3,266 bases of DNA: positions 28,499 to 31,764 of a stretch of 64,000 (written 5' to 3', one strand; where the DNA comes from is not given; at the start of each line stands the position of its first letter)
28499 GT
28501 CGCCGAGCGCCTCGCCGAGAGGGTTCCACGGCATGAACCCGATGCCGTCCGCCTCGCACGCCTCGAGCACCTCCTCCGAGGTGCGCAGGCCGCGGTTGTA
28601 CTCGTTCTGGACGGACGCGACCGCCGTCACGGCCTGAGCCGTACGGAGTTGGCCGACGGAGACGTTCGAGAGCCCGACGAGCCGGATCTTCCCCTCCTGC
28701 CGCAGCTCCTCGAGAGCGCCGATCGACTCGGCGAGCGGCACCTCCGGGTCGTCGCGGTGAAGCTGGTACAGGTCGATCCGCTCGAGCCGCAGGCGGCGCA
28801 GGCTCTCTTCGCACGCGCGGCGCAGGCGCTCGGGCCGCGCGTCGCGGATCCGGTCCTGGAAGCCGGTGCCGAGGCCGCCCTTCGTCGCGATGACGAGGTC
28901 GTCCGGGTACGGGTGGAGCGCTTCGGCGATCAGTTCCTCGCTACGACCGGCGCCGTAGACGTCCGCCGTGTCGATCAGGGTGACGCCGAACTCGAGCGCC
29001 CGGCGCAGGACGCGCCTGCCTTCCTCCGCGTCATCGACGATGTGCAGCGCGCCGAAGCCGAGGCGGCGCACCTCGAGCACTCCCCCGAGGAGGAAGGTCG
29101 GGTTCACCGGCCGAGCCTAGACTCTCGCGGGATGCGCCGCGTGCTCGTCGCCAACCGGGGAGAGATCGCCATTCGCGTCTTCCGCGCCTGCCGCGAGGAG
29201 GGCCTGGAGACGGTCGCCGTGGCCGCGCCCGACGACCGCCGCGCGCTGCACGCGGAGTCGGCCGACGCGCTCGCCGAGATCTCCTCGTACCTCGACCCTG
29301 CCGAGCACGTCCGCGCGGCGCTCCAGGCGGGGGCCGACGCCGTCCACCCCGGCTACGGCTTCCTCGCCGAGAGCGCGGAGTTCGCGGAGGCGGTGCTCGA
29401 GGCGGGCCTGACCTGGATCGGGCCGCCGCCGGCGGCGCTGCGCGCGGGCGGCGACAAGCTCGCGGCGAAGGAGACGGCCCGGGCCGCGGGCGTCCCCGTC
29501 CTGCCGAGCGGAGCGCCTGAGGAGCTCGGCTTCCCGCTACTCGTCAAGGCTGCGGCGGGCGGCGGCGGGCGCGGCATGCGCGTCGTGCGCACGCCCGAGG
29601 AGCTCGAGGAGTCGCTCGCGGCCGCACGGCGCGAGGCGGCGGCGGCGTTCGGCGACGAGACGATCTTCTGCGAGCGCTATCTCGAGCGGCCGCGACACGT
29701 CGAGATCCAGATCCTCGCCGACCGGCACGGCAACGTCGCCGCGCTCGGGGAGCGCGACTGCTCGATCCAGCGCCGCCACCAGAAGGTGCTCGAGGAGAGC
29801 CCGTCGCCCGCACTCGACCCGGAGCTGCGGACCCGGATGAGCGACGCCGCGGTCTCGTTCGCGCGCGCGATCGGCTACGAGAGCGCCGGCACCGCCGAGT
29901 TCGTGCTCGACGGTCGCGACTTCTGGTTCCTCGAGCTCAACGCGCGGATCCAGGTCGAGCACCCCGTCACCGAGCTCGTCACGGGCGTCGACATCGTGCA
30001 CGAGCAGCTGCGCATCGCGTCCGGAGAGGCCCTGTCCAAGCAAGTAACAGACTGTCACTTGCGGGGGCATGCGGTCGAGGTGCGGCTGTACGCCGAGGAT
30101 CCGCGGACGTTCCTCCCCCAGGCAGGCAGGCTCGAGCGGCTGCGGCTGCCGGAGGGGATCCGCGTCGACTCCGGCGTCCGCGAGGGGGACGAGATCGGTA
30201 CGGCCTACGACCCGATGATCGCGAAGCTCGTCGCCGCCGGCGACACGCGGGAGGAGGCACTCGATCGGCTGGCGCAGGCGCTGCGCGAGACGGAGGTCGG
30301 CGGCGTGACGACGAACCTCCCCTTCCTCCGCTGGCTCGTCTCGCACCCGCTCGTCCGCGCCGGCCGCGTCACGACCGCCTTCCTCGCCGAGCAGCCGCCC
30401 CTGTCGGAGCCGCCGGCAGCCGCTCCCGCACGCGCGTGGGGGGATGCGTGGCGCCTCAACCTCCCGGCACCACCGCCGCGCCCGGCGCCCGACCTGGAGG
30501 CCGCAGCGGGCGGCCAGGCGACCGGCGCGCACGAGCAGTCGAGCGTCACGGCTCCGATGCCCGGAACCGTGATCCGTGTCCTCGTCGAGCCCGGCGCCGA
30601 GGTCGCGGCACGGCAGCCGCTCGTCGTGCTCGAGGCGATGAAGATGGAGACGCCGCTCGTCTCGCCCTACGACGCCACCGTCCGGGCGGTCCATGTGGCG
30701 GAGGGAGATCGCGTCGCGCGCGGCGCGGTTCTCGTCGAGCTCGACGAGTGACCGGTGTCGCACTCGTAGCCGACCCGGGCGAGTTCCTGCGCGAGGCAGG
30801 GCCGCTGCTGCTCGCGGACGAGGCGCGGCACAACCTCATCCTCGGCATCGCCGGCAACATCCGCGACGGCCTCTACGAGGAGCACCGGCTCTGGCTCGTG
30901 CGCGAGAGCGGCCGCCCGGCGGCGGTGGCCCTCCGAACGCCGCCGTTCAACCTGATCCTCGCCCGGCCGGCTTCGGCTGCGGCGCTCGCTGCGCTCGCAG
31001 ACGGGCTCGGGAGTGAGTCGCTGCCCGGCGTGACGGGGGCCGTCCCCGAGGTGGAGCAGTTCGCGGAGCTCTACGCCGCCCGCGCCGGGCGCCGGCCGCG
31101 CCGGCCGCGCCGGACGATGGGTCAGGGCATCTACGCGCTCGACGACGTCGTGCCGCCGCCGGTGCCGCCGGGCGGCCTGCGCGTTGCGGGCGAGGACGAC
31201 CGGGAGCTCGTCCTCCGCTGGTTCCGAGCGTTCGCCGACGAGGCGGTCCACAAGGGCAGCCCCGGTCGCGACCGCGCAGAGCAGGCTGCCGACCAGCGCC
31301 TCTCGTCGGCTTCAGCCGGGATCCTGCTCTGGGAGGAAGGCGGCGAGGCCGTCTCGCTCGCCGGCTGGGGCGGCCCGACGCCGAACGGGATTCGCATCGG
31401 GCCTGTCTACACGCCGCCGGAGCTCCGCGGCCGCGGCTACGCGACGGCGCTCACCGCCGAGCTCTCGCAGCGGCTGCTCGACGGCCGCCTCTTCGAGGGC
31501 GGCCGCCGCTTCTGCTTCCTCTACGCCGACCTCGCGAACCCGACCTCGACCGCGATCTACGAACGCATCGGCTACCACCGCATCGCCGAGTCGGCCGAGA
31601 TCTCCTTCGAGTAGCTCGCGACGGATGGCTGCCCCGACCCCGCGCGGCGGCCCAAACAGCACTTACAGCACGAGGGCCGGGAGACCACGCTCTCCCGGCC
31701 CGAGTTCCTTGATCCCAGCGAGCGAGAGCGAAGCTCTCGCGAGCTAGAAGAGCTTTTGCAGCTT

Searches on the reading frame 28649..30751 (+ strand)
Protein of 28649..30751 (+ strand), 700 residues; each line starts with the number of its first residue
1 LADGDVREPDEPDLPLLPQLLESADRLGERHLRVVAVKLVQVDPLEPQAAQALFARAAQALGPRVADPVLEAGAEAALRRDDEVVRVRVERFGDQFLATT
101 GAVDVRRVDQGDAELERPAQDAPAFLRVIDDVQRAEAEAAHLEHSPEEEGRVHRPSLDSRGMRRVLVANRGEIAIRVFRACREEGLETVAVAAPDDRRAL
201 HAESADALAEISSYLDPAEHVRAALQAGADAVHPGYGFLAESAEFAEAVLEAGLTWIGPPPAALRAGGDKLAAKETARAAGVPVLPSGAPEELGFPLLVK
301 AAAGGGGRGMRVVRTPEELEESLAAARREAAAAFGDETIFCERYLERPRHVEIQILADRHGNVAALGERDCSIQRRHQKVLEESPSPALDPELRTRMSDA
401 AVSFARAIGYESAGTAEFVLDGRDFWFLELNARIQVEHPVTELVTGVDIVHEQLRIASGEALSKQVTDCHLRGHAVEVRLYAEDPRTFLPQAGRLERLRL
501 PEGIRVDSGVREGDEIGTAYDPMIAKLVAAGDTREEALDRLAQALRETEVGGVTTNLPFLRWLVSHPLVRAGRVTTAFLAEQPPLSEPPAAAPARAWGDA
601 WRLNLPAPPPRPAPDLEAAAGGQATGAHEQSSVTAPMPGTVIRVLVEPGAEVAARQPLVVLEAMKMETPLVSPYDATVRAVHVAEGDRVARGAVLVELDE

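Call 76: search_protein_families(library=pfam, proteins=[window:28649-30751:+], max_evalue=0.00001)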
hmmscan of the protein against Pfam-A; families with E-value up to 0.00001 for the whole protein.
window:28649-30751:+ (700 aa): 5 families
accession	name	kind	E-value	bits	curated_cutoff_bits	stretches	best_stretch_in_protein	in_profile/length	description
PF02786.22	CPSase_L_D2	-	1.7e-66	224.2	19.8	1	291-464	35-210/211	Carbamoyl-phosphate synthase L chain, ATP binding domain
PF00289.28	Biotin_carb_N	-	8e-36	123.3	25.5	1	162-264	2-110/110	Biotin carboxylase, N-terminal domain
PF02785.25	Biotin_carb_C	-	8.1e-35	119.6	32.4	1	477-580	1-107/108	Biotin carboxylase C-terminal domain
PF00364.28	Biotin_lipoyl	-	3.1e-17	62.6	22.1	1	632-698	2-73/73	Biotin-requiring enzyme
PF07478.18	Dala_Dala_lig_C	-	8.4e-07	29.1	24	1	291-431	33-173/204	D-ala D-ala ligase C-terminus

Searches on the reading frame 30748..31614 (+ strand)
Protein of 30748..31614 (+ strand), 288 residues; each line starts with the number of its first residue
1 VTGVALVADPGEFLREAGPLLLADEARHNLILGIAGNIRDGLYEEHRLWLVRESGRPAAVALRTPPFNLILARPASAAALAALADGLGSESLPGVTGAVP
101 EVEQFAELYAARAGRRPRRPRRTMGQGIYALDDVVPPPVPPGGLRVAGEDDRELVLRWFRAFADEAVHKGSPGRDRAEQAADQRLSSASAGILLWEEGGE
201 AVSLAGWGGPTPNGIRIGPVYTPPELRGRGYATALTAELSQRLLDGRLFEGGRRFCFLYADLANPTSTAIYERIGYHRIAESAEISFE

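Call 76: search_protein_families(library=pfam, proteins=[window:30748-31614:+], max_evalue=0.00001)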
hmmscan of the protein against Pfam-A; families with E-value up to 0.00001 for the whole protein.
window:30748-31614:+ (288 aa): 2 families
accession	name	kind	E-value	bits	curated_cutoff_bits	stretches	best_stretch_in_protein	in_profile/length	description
PF08445.16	FR47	-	5.6e-08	33.1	22.1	1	200-281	8-82/86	FR47-like protein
PF00583.31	Acetyltransf_1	-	9.1e-08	32.8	20.7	1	181-276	24-116/116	Acetyltransferase (GNAT) family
